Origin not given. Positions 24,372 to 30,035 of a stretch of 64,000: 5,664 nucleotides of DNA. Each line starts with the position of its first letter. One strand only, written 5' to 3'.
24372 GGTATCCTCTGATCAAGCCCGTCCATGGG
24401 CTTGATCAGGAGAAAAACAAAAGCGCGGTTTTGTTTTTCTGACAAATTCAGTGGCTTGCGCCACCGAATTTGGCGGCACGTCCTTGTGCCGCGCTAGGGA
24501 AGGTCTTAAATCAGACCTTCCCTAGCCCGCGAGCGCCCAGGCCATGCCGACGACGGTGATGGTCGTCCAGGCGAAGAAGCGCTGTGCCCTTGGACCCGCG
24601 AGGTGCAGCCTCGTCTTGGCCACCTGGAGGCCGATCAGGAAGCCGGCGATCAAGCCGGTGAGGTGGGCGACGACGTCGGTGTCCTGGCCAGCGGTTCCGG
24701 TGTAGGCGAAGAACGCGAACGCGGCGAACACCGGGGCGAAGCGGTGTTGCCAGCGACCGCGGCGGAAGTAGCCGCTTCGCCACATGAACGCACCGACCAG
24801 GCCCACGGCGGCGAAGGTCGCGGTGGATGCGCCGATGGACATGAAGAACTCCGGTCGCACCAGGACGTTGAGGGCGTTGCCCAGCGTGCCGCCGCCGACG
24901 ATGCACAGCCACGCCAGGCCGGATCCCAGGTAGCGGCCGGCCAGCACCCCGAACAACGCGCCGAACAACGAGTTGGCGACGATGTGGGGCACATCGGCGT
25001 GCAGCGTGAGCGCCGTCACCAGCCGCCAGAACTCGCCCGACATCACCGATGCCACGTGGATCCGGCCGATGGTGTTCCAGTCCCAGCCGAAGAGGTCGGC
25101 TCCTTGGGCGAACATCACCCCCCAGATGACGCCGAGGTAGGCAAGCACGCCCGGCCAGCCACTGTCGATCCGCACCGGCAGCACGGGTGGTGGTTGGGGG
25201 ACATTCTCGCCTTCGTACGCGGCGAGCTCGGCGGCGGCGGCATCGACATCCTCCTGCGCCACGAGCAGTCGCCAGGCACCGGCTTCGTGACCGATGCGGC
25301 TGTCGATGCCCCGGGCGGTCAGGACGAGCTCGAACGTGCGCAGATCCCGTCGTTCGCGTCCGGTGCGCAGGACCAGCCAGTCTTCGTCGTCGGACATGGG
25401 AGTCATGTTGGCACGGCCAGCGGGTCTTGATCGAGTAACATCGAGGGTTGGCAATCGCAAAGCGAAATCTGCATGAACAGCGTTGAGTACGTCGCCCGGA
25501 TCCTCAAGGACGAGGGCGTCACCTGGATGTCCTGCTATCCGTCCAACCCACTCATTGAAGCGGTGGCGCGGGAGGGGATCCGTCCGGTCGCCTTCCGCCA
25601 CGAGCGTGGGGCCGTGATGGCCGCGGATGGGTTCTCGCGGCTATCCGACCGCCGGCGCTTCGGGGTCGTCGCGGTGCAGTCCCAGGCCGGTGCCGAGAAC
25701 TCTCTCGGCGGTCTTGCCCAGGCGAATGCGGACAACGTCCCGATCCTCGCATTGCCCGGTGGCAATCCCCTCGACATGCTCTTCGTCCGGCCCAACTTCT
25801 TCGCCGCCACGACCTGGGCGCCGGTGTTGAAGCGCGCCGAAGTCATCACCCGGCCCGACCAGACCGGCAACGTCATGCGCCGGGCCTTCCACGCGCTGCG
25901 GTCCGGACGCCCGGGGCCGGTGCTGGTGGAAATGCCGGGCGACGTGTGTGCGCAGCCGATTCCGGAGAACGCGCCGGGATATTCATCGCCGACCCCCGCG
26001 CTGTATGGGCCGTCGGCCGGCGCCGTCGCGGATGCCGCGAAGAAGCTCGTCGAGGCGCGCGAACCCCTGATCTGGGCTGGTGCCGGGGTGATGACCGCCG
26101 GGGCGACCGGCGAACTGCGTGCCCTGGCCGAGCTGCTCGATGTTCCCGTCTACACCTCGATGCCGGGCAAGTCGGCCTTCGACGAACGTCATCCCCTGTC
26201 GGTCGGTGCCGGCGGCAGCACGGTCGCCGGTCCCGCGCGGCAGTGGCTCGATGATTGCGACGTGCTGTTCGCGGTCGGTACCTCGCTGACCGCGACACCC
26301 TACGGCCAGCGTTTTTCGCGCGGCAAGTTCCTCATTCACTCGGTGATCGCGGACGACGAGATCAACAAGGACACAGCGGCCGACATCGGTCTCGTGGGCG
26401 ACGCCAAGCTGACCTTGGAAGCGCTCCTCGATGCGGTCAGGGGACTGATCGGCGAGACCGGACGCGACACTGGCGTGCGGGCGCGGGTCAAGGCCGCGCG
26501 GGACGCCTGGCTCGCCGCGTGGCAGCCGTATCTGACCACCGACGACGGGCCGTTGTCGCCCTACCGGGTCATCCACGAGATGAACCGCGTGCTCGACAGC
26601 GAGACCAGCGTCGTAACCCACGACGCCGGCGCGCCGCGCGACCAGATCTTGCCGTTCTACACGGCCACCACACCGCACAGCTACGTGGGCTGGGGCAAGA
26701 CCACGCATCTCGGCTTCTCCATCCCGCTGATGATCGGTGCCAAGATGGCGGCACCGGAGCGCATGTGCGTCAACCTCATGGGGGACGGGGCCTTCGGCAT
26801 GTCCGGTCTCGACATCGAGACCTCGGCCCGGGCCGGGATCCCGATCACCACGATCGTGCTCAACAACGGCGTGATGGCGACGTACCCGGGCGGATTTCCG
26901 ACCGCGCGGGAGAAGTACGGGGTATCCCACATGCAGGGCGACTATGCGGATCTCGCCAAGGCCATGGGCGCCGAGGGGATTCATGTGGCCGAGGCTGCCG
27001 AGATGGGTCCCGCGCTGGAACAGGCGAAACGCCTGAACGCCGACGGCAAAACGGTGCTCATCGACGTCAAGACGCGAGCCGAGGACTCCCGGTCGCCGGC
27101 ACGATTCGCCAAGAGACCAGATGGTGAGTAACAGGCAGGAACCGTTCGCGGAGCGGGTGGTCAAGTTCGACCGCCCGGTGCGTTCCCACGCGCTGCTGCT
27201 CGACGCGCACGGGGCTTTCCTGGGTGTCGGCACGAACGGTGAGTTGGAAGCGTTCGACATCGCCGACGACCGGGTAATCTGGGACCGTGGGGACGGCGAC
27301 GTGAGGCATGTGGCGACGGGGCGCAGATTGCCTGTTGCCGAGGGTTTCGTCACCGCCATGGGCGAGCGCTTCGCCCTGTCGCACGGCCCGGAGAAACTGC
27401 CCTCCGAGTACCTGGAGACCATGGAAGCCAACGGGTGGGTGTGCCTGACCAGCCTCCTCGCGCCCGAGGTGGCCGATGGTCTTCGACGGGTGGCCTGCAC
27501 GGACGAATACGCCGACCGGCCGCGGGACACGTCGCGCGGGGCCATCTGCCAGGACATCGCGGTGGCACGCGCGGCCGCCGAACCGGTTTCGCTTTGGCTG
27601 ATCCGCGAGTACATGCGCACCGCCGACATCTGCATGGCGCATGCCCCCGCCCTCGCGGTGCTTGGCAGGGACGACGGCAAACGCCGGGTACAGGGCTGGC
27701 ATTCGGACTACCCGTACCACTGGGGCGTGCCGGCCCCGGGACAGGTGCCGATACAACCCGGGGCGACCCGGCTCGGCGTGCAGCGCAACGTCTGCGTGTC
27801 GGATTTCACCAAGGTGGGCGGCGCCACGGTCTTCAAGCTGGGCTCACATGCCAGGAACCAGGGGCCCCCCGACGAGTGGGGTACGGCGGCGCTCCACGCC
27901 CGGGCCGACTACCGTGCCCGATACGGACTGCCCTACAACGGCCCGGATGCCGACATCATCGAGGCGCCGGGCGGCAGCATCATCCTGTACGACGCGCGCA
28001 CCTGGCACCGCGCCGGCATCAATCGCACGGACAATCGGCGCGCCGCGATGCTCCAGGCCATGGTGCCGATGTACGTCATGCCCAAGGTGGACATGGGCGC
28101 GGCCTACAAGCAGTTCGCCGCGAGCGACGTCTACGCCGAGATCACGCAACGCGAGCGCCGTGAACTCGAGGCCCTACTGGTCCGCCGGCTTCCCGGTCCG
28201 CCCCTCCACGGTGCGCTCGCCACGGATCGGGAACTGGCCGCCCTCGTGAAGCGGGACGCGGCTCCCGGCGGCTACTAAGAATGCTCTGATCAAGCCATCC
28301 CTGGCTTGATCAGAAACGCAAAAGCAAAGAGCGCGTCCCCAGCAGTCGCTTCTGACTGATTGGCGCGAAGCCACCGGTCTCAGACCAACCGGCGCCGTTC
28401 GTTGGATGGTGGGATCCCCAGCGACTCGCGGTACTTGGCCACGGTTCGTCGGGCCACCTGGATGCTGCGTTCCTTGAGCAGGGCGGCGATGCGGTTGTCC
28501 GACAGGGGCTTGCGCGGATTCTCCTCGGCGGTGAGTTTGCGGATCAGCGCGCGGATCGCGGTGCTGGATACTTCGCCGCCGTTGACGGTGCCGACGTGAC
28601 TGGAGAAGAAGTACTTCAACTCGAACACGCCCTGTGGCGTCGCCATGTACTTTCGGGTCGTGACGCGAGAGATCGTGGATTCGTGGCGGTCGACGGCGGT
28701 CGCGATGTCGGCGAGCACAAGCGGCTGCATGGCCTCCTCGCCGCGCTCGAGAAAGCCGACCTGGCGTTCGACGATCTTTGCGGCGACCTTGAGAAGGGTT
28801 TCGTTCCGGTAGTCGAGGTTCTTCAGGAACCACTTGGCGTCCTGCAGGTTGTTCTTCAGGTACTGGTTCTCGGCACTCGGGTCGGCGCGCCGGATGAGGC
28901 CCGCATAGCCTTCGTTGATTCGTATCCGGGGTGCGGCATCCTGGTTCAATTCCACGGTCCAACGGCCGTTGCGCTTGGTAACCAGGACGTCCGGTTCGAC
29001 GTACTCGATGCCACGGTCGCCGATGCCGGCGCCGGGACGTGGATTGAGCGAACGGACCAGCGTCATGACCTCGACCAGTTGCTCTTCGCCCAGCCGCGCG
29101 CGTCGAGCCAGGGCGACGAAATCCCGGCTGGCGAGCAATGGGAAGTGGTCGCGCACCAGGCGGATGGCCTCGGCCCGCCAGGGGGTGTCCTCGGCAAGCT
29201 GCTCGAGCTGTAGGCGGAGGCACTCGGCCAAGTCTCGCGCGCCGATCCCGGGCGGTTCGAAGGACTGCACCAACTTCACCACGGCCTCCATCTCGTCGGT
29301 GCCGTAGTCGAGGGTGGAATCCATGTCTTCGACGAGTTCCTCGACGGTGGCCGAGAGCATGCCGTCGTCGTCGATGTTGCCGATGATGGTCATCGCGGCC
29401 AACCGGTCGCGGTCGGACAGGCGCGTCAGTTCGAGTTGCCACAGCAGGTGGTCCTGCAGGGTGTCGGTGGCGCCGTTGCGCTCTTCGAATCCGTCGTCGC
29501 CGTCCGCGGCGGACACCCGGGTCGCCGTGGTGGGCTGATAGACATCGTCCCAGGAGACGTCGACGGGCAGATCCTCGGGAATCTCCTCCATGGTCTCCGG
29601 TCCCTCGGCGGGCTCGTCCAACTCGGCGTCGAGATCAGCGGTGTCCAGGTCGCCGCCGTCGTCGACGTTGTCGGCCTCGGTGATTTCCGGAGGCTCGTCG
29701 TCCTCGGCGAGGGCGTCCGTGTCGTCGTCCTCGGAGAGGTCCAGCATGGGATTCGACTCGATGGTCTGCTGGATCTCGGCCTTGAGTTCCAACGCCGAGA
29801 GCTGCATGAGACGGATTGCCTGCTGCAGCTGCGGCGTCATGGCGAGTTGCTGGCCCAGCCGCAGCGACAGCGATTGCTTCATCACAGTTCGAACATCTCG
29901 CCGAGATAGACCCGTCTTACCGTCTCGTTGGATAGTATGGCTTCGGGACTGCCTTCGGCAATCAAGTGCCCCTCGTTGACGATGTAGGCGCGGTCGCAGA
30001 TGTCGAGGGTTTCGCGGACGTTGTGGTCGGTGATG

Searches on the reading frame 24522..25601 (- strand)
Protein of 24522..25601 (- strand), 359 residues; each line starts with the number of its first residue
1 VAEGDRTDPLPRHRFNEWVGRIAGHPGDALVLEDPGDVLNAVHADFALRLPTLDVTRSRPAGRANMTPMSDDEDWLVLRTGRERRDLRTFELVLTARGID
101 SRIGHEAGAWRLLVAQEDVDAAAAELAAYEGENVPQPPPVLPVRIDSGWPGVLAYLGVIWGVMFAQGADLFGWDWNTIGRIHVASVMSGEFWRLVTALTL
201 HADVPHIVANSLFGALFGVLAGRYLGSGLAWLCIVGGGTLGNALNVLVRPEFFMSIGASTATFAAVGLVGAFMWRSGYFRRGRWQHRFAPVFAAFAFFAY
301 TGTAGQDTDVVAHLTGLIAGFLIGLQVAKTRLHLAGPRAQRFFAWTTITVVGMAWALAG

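Call 14: search_protein_families(library=pfam, proteins=[window:24522-25601:-])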
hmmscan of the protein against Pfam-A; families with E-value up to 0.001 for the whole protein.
window:24522-25601:- (359 aa): 1 family
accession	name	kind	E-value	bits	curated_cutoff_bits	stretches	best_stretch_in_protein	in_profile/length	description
PF01694.28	Rhomboid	-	5.4e-18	66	22.6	1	189-327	2-140/143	Rhomboid domain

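Call 23: find_homologous_proteins(query=window:24522-25601:-, max_evalue=1e-20)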
Query window:24522-25601:- (359 aa): 1245 proteins with E <= 1e-20 among 8000 candidates; the best 120 are listed.
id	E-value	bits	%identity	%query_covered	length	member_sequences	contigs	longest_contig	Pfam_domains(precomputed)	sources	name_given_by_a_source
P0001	9.9e-175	599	91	82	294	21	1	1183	PF01694.29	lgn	-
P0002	4.7e-151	521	82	81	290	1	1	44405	PF01694.29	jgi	-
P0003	5.3e-147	508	78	81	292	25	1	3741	PF01694.29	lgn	-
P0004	2.5e-146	506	79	81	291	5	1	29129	PF01694.29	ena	-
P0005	3.2e-145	502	77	81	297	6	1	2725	PF01694.29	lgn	-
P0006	2.0e-144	499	78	81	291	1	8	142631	PF01694.29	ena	-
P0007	9.7e-144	497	78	80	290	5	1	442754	PF01694.29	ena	-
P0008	1.3e-142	493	77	81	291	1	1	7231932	PF01694.29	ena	-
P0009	1.5e-142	493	76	81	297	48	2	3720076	PF01694.29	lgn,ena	-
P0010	2.2e-142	493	77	81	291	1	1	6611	PF01694.29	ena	-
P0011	3.1e-142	492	77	81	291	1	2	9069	PF01694.29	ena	-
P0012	1.1e-118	415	68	81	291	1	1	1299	PF01694.29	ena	-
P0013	2.7e-118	413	68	81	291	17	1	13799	PF01694.29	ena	-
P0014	6.6e-118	412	68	81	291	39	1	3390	PF01694.29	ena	-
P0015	1.1e-117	411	66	82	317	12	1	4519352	PF01694.29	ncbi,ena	-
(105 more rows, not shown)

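Call 24: find_encoding_contigs(protein=P0002, flank=10000, max_places=2)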
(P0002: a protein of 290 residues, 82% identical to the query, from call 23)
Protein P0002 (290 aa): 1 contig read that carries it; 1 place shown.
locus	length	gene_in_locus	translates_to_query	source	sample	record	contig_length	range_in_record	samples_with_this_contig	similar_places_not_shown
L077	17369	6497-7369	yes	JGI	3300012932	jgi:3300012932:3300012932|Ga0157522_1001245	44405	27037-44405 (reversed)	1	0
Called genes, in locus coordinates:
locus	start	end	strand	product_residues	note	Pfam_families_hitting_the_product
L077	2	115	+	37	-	?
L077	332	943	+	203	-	PF00440:TetR_N, PF13977:TetR_C_6 (weak)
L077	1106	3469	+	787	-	PF22904:NOMO1-like_2nd (faint), PF13715:CarbopepD_reg_2 (faint), PF13620:CarboxypepD_reg, PF17210:SdrD_B (faint), PF17802:SpaA (faint), PF09430:EMC7_beta-sandw (faint), PF08308:PEGA (faint), PF13620:CarboxypepD_reg, +1 more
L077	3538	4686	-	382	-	PF05721:PhyH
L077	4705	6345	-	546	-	PF02776:TPP_enzyme_N, PF00205:TPP_enzyme_M, PF02775:TPP_enzyme_C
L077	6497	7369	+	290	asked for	PF01694:Rhomboid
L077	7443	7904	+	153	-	-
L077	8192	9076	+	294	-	PF00355:Rieske, PF19298:KshA_C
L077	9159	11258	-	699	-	PF01011:PQQ, PF13360:PQQ_2, PF13570:Beta-prop_ACSF4 (faint), PF01011:PQQ, PF13360:PQQ_2, PF13442:Cytochrome_CBB3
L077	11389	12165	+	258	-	PF00106:adh_short, PF08659:KR, PF13561:adh_short_C2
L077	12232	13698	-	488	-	PF04069:OpuAC, PF00528:BPD_transp_1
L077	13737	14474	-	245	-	PF00005:ABC_tran, PF13304:AAA_21 (faint)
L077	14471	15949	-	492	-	PF00929:RNase_T, PF08411:ExoI_SH3, PF26016:ExoI_C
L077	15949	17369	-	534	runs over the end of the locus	PF02538:Hydantoinase_B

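Call 25: find_encoding_contigs(protein=P0006, flank=10000, max_places=2)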
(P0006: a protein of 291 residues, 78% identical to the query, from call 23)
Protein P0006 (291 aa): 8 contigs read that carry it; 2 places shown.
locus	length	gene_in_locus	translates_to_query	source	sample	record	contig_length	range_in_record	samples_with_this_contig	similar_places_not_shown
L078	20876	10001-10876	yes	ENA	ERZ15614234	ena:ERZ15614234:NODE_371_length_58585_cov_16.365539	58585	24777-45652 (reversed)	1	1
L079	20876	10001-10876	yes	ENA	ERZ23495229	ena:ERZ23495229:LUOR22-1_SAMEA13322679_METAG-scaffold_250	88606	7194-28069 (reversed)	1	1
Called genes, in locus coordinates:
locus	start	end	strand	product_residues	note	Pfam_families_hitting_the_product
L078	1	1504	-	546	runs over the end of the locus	PF02776:TPP_enzyme_N, PF00205:TPP_enzyme_M, PF02775:TPP_enzyme_C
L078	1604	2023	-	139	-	PF01850:PIN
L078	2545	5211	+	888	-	PF07715:Plug, PF00593:TonB_dep_Rec_b-barrel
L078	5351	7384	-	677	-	PF00664:ABC_membrane, PF00005:ABC_tran, PF02463:SMC_N (faint)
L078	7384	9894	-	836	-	PF00664:ABC_membrane, PF00005:ABC_tran, PF02463:SMC_N (faint), PF13304:AAA_21 (faint)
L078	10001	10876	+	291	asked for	PF01694:Rhomboid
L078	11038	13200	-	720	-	PF01011:PQQ, PF13360:PQQ_2, PF13570:Beta-prop_ACSF4 (faint), PF13360:PQQ_2, PF01011:PQQ, PF13360:PQQ_2, PF13442:Cytochrome_CBB3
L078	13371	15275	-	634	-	PF00496:SBP_bac_5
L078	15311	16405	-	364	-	PF01408:GFO_IDH_MocA, PF02894:GFO_IDH_MocA_C, PF22725:GFO_IDH_MocA_C3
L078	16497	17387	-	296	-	-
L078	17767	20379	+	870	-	PF07715:Plug, PF00593:TonB_dep_Rec_b-barrel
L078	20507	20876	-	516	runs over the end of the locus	PF00135:COesterase, PF20434:BD-FAE, PF07859:Abhydrolase_3 (faint)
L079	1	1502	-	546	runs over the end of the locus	PF02776:TPP_enzyme_N, PF00205:TPP_enzyme_M, PF02775:TPP_enzyme_C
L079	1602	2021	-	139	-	PF01850:PIN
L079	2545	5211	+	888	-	PF07715:Plug, PF00593:TonB_dep_Rec_b-barrel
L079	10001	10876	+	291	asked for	PF01694:Rhomboid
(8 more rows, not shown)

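Call 26: find_encoding_contigs(protein=P0008, flank=10000, max_places=2)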
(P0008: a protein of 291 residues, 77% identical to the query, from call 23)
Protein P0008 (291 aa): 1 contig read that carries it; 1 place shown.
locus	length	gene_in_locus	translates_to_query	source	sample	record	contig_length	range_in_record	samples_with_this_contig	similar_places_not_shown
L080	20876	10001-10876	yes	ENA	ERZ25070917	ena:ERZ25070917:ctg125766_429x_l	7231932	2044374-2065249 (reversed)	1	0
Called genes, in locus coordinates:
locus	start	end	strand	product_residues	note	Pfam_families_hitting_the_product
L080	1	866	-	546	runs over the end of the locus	PF02776:TPP_enzyme_N, PF00205:TPP_enzyme_M, PF02775:TPP_enzyme_C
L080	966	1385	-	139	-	PF01850:PIN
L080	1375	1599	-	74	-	-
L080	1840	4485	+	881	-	PF07715:Plug, PF00593:TonB_dep_Rec_b-barrel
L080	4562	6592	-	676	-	PF00664:ABC_membrane, PF00005:ABC_tran, PF02463:SMC_N (faint)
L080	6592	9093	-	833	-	PF00664:ABC_membrane, PF00005:ABC_tran, PF02463:SMC_N (weak), PF13304:AAA_21 (faint)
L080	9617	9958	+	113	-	PF01934:HepT-like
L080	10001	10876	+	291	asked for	PF01694:Rhomboid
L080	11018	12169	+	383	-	PF06114:Peptidase_M78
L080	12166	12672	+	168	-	PF14367:DUF4411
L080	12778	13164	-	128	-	PF18135:Type_ISP_C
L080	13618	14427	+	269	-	-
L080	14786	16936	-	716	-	PF01011:PQQ, PF13360:PQQ_2, PF13570:Beta-prop_ACSF4 (faint), PF13360:PQQ_2, PF01011:PQQ, PF13442:Cytochrome_CBB3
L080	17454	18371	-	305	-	-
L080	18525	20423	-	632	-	PF00496:SBP_bac_5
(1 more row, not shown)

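Call 30: find_encoding_contigs(protein=P0001, flank=10000, max_places=6)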
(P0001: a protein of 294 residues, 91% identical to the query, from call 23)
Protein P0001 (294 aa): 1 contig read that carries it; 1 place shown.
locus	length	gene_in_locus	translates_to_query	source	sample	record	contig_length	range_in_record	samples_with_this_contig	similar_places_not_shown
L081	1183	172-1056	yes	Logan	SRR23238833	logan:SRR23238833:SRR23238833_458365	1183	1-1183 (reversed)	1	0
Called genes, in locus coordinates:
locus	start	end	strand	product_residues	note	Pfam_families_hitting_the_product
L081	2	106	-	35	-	?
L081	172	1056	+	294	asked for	PF01694:Rhomboid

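Call 31: find_encoding_contigs(protein=P0004, flank=10000, max_places=2)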
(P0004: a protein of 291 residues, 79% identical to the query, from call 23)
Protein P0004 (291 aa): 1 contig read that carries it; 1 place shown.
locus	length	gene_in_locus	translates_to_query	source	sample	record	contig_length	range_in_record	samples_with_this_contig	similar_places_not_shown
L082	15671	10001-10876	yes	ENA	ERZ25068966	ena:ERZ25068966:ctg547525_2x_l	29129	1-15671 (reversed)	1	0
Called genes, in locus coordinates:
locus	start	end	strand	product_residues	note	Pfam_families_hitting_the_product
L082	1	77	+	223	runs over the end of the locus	PF06835:LptC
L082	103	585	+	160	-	PF03968:LptD_N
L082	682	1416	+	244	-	PF00005:ABC_tran, PF13304:AAA_21 (faint), PF12399:BCA_ABC_TP_C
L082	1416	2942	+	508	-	PF00309:Sigma54_AID, PF04963:Sigma54_CBD, PF04552:Sigma54_DBD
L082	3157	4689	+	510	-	PF07715:Plug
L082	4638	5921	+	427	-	PF00593:TonB_dep_Rec_b-barrel, PF14905:OMP_b-brl_3 (weak)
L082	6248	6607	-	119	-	-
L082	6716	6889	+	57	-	-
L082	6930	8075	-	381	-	PF05721:PhyH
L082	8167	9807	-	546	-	PF02776:TPP_enzyme_N, PF00205:TPP_enzyme_M, PF02775:TPP_enzyme_C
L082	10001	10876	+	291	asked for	PF01694:Rhomboid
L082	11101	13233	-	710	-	PF01011:PQQ, PF13570:Beta-prop_ACSF4 (faint), PF13360:PQQ_2, PF01011:PQQ, PF13360:PQQ_2, PF13442:Cytochrome_CBB3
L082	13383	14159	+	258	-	PF00106:adh_short, PF08659:KR, PF13561:adh_short_C2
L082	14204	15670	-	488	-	?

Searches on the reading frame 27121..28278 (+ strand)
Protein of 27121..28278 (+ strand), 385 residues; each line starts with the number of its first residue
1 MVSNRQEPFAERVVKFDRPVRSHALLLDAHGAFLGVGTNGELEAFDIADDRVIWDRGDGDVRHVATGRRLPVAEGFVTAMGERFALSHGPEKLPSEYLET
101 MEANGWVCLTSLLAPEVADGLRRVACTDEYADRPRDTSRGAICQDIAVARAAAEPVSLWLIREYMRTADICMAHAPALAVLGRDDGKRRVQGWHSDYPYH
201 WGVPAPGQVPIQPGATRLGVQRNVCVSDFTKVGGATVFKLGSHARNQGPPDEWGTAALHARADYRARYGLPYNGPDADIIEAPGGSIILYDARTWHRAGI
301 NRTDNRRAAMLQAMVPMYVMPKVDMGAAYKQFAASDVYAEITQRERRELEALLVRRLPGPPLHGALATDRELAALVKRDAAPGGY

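Call 14: search_protein_families(library=pfam, proteins=[window:27121-28278:+])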
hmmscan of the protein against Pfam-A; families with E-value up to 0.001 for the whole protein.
window:27121-28278:+ (385 aa): 1 family
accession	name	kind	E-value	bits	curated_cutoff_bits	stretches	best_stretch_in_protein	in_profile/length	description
PF05721.19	PhyH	-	9.5e-09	36.3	22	1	186-308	105-212/213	Phytanoyl-CoA dioxygenase (PhyH)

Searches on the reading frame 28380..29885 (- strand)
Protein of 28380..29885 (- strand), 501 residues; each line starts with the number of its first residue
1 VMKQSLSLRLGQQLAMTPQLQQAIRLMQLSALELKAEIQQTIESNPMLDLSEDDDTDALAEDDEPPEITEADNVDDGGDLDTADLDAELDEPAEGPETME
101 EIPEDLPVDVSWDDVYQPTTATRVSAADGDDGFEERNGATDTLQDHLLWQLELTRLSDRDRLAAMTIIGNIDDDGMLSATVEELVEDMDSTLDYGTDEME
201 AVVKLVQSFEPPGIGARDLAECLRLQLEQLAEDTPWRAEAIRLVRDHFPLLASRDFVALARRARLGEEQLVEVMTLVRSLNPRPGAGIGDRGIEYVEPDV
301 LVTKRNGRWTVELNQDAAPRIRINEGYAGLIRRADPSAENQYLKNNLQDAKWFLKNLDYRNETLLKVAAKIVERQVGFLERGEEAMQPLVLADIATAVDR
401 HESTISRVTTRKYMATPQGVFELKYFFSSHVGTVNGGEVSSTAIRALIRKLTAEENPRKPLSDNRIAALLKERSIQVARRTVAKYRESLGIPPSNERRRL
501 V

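Call 14: search_protein_families(library=pfam, proteins=[window:28380-29885:-])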
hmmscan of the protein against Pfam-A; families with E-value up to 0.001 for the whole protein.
window:28380-29885:- (501 aa): 3 families
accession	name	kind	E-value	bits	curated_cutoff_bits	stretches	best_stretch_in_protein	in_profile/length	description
PF04552.19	Sigma54_DBD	-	1.2e-65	220.6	22.8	1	341-499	2-160/160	Sigma-54, DNA binding domain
PF04963.19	Sigma54_CBD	-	2.9e-59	200.4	22.9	1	133-327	2-185/185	Sigma-54 factor, core binding domain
PF00309.25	Sigma54_AID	-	7.6e-16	58.1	23.8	1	5-50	1-46/46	Sigma-54 factor, Activator interacting domain (AID)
